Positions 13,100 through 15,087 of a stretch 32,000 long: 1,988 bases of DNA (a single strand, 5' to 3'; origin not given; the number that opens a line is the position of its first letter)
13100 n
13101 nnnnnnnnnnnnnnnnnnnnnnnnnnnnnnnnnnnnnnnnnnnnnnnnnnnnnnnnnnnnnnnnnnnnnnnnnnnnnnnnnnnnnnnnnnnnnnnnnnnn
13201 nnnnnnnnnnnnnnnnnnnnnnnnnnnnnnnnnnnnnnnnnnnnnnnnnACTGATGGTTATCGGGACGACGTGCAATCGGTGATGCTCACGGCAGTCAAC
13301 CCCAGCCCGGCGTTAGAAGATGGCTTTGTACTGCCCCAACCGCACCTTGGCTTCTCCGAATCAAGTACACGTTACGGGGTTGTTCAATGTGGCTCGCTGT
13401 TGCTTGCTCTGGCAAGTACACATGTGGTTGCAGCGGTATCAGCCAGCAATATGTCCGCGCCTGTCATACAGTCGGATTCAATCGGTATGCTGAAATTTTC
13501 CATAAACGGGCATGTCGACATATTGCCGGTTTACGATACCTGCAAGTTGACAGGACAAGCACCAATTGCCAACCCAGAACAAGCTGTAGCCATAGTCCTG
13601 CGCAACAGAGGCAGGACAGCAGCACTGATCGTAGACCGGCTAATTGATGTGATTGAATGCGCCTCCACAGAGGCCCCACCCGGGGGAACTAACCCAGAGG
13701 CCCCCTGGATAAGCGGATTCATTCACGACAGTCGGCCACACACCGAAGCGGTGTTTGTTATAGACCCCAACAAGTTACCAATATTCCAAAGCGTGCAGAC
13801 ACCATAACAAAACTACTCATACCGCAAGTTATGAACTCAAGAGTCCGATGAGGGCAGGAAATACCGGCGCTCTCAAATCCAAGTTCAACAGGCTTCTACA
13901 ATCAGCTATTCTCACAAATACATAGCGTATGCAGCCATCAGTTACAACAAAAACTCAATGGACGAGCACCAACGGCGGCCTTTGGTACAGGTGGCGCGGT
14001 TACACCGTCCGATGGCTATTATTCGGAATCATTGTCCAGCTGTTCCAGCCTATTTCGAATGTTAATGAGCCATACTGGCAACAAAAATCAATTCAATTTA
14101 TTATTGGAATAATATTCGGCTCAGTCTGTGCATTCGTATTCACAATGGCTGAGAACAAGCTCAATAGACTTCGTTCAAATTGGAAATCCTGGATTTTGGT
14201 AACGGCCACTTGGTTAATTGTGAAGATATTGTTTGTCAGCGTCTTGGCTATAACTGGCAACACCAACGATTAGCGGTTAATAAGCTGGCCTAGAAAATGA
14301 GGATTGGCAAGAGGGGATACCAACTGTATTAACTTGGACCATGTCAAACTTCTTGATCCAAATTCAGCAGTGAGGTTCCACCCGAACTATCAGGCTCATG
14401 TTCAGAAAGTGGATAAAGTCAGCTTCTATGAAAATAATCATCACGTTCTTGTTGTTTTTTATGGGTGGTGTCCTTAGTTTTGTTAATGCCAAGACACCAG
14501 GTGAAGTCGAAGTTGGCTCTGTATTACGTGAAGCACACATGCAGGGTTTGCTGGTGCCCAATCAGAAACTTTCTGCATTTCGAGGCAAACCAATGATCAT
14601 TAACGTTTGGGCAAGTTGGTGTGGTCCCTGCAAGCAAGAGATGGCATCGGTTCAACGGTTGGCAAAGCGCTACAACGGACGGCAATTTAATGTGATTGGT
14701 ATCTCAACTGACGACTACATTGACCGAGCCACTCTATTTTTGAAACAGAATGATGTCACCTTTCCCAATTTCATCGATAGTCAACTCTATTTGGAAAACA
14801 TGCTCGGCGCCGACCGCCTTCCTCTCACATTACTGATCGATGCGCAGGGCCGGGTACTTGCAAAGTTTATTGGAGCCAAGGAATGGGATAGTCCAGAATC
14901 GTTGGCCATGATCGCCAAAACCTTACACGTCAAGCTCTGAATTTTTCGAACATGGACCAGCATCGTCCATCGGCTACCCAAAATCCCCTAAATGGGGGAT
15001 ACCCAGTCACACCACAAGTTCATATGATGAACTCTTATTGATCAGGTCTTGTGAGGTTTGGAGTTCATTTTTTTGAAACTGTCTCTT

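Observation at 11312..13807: Orphan soluble protein: two tandem sensor-like modules fused directly to a CheW domain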

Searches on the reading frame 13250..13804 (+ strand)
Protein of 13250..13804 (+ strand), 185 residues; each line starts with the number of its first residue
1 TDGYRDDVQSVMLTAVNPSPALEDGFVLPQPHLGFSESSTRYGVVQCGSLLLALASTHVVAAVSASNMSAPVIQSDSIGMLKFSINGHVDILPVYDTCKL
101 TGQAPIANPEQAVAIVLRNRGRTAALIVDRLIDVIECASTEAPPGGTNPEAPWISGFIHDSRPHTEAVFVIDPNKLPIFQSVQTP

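Call 17: search_protein_families(library=pfam, proteins=[window:13250-13804:+], max_evalue=10)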
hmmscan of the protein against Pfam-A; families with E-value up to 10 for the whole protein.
window:13250-13804:+ (185 aa): 1 family
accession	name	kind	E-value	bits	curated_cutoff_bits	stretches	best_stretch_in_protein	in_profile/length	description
PF01584.24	CheW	-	4.3e-10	39.8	23.5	1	44-176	4-133/138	CheW-like domain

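Call 23: search_solved_structures(query=window:13250-13804:+, max_evalue=10, show_alignments=3)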
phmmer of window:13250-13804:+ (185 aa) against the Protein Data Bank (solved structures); distinct sequences matched with E-value up to 10: 32.
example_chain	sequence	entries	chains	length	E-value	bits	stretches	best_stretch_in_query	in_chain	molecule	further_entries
9jo8_A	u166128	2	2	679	7.5e-15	58.4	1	57-135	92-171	TALE repeat protein targeting mitochondiral ND1-L gene. | TALE repeat protein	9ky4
9lcz_A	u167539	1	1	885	1.8e-12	50.7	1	57-137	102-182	Inactivate TOD6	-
9lcx_A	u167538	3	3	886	1.8e-12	50.7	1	57-137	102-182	Inactivate TOD6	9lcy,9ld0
9ld1_A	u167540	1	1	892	2.2e-12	50.4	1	57-135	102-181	inactivate TOD4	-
6jw3_A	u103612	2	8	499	1.2e-11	48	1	65-135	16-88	TAL effector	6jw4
6jtq_A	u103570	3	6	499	4.6e-11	46.1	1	65-135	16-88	TAL effector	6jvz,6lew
4gjp_A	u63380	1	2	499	5.1e-11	45.9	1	65-135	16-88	Hax3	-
6jw5_A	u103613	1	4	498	5.8e-11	45.8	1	65-135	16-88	TAL effector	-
4osk_A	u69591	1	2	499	6.8e-11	45.5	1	65-137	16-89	Hax3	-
6jw0_A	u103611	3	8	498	7.1e-11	45.5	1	65-135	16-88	TAL effector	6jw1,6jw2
2ypf_A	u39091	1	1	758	9.4e-11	45.1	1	65-135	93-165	AVRBS3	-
4osj_A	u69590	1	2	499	1.3e-10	44.6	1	65-135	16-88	Hax3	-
4osl_A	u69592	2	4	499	3.2e-10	43.4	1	65-135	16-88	Hax3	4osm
4gjr_A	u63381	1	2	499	4.1e-10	43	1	65-135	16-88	Hax3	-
3v6t_A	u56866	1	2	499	4.2e-10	43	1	65-135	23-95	dHax3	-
2qdl_A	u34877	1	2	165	0.24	14.4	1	84-158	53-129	Chemotaxis signal transduction protein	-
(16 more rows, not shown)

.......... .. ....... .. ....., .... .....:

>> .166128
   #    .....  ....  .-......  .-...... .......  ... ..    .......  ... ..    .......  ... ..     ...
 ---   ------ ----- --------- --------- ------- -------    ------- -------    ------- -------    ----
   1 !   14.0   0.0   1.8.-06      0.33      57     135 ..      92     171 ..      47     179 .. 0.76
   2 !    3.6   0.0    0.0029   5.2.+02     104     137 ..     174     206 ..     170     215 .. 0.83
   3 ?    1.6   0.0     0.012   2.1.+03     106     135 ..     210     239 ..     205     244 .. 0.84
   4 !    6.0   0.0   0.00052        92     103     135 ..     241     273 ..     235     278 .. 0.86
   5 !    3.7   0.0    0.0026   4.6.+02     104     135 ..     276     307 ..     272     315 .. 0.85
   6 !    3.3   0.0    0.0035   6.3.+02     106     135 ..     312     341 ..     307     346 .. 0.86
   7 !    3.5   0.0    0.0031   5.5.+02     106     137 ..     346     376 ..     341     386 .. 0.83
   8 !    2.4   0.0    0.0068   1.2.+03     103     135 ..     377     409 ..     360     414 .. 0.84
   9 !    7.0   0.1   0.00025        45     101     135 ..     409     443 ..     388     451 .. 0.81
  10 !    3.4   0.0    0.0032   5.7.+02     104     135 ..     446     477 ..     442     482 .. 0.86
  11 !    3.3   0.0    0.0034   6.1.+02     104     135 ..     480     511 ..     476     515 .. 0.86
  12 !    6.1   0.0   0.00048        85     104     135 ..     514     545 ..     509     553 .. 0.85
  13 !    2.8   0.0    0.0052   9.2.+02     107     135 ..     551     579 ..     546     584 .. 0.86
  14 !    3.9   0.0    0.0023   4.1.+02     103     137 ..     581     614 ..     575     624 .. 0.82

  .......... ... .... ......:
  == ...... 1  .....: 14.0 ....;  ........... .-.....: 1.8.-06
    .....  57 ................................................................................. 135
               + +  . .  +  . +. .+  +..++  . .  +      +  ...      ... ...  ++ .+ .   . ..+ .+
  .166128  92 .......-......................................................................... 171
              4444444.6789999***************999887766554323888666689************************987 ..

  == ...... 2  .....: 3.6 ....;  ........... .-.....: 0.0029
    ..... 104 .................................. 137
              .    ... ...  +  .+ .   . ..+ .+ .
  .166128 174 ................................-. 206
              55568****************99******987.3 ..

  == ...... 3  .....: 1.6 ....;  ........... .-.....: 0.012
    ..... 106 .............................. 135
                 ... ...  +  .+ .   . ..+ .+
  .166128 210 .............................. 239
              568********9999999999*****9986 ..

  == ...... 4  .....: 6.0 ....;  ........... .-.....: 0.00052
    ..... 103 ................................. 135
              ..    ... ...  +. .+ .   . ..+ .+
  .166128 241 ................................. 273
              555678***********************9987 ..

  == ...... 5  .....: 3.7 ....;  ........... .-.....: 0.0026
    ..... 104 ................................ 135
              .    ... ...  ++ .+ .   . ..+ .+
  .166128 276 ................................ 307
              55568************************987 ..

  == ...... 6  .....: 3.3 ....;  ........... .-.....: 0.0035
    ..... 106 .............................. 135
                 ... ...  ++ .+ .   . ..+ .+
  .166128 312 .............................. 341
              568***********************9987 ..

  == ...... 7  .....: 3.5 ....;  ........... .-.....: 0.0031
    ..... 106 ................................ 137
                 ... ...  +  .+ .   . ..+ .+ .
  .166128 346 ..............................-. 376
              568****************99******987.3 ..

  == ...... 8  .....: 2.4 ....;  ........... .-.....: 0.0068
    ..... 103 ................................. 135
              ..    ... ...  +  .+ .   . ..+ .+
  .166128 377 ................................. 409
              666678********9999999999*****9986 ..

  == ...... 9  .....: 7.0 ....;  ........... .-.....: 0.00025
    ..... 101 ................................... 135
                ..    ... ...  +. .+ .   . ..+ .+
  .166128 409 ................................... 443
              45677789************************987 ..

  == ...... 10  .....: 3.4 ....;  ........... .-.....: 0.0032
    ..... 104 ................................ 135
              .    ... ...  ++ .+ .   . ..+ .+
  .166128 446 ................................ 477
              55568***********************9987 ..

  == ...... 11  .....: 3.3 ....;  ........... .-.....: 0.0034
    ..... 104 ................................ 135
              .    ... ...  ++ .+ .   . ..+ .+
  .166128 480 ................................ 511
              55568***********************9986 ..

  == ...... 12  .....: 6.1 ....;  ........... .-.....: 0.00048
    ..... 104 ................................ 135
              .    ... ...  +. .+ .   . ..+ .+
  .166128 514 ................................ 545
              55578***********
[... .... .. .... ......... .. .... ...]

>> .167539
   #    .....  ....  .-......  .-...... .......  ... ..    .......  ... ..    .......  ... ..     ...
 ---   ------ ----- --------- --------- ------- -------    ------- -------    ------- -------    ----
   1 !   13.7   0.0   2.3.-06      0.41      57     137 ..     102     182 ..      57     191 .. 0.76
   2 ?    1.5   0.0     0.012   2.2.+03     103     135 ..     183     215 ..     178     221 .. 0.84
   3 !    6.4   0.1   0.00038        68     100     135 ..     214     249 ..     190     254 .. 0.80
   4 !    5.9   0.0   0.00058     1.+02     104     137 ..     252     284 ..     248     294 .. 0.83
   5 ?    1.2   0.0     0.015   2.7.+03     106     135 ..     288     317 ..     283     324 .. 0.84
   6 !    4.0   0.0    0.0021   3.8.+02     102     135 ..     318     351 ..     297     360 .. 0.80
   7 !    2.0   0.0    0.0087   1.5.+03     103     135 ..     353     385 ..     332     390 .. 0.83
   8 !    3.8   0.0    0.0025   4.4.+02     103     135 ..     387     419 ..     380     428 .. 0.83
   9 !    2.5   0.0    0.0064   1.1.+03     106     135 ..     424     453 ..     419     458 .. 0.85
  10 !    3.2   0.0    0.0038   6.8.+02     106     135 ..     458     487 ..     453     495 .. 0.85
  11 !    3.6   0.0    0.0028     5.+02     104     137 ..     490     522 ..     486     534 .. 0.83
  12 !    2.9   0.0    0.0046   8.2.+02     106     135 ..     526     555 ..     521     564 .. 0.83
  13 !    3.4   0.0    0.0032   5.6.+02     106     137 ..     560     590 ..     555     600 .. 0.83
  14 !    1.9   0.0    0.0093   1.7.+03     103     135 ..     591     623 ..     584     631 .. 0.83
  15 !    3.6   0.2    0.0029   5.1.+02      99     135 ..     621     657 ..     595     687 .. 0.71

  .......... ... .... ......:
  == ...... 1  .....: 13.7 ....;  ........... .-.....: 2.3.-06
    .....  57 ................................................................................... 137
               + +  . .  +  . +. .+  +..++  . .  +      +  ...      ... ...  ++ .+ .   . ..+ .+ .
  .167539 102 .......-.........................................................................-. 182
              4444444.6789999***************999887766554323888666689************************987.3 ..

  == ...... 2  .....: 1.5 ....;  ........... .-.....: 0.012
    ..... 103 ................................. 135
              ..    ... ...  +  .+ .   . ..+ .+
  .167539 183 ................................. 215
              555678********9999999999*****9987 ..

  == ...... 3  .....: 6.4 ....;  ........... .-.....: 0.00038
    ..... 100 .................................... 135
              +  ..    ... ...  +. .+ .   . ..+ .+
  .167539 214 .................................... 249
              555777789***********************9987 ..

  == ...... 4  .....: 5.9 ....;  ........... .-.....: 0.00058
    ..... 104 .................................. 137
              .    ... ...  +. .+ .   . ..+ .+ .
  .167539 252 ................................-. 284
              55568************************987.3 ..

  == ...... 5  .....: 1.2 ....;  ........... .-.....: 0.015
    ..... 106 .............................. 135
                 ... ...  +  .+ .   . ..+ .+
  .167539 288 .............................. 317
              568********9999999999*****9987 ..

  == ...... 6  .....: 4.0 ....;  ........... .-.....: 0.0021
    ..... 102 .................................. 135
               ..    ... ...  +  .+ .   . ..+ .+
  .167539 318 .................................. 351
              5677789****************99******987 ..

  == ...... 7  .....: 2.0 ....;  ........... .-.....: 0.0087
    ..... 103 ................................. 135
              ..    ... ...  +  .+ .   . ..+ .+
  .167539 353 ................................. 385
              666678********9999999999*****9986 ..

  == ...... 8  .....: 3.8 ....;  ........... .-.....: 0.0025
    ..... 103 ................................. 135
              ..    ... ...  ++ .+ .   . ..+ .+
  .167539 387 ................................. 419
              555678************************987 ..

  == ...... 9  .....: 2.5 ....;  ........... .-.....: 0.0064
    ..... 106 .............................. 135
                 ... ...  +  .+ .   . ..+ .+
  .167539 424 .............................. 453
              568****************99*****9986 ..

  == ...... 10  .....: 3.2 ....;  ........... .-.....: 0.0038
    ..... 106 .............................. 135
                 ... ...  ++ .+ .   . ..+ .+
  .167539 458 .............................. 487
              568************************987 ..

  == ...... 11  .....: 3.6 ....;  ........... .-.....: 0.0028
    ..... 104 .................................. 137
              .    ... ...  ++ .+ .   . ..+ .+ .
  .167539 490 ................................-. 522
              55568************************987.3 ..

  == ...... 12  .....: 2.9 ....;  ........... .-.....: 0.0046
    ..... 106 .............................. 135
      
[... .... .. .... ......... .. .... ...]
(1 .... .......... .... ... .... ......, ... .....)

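Call 29: search_solved_structures(query=A2, max_evalue=1, show_alignments=4)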
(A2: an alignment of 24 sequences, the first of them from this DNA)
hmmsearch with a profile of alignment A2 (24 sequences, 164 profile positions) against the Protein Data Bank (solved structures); distinct sequences matched with E-value up to 1: 15.
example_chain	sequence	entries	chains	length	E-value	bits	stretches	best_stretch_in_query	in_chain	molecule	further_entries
2qdl_A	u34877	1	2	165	4.7e-14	55.7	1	9-134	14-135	Chemotaxis signal transduction protein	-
2ho9_A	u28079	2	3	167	1.5e-09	41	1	3-150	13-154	Chemotaxis protein cheW | CheW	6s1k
8c5v_E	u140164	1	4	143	4.3e-09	39.5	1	6-148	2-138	Chemotaxis protein CheW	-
1k0s_A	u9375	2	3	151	1.6e-08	37.7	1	11-111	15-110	CHEMOTAXIS PROTEIN CHEW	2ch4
4jpb_W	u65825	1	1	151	2e-08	37.4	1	11-111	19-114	Chemotaxis protein CheW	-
3ja6_A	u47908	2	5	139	2.1e-08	37.3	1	12-111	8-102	Chemotaxis protein CheW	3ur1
8c5v_A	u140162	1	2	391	0.0027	20.7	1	15-101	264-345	Chemotaxis protein CheA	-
6s1k_A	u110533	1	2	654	0.0057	19.6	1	16-102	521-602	Chemotaxis protein CheA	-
1wha_A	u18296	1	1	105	0.012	18.6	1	2-53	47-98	KIAA0147 protein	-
7qrt_A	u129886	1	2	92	0.021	17.8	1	2-49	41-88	Protein scribble homolog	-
6xa7_A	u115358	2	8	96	0.023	17.7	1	2-49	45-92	Protein scribble homolog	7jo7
4jpb_A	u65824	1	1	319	0.03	17.3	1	58-100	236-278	Chemotaxis protein CheA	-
2ch4_A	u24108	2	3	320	0.031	17.3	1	58-100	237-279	CHEMOTAXIS PROTEIN CHEA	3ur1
3ja6_C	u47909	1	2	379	0.041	16.9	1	58-100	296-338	Chemotaxis protein CheA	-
1b3q_A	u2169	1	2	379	0.044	16.8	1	58-100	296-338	PROTEIN (CHEMOTAXIS PROTEIN CHEA)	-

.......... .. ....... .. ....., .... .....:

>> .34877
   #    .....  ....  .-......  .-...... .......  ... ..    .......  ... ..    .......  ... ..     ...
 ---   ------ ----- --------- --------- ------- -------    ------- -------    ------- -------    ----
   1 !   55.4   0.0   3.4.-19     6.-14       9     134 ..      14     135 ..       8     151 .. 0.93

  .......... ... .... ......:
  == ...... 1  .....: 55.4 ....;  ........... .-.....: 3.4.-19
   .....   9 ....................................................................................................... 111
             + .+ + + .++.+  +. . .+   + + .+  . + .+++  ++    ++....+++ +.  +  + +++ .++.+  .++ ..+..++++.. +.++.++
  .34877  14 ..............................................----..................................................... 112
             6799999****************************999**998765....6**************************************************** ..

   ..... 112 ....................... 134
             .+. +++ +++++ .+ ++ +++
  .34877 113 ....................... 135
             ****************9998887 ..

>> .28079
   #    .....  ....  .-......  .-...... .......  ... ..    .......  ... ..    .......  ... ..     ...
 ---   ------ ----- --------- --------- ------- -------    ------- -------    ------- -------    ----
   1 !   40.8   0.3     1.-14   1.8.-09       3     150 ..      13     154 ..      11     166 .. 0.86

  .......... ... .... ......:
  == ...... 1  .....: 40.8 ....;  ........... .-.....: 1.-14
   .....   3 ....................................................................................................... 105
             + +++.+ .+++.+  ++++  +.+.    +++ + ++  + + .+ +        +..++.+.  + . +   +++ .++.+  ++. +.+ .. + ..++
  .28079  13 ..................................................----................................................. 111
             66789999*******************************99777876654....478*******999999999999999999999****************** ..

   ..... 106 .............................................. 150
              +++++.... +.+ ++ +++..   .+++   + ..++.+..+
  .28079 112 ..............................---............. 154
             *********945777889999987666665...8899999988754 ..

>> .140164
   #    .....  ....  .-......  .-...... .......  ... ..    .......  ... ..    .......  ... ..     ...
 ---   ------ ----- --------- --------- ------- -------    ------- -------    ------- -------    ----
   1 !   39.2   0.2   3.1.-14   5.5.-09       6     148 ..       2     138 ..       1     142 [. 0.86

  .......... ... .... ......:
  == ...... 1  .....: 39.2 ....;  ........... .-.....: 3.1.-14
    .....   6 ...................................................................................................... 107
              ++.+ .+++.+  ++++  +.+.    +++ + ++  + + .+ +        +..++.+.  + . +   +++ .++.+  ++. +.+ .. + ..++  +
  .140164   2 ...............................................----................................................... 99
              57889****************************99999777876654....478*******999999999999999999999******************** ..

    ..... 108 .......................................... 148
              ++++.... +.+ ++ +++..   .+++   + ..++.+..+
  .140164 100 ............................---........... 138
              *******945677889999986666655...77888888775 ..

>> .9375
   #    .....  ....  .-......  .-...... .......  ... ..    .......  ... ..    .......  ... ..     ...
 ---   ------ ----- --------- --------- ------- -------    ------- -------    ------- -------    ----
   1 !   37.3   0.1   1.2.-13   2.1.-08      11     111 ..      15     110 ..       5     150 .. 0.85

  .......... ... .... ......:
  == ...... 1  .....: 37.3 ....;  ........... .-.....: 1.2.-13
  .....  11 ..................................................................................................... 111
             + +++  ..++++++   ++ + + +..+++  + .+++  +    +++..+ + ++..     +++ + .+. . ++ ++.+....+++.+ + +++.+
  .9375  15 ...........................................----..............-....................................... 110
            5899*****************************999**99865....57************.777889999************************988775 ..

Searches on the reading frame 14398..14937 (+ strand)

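Call 9: search_protein_families(library=pfam, proteins=[window:14398-14937:+], max_evalue=0.001)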
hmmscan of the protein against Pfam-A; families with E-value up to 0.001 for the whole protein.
window:14398-14937:+ (180 aa): 5 families
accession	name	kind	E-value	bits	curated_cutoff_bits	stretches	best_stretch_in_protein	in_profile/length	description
PF08534.16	Redoxin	-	1.5e-18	67.4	26.6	1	56-164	21-139/148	Redoxin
PF00578.27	AhpC-TSA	-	1e-16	61.4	26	1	56-153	18-121/124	AhpC/TSA family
PF13905.12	Thioredoxin_8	-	6.9e-11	42.8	27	1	63-153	1-94/94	Thioredoxin-like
PF00085.26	Thioredoxin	-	4.7e-07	30.2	23.5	1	63-109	18-63/103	Thioredoxin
PF13098.12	Thioredoxin_2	-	0.00026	21.7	27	1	62-160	4-94/104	Thioredoxin-like domain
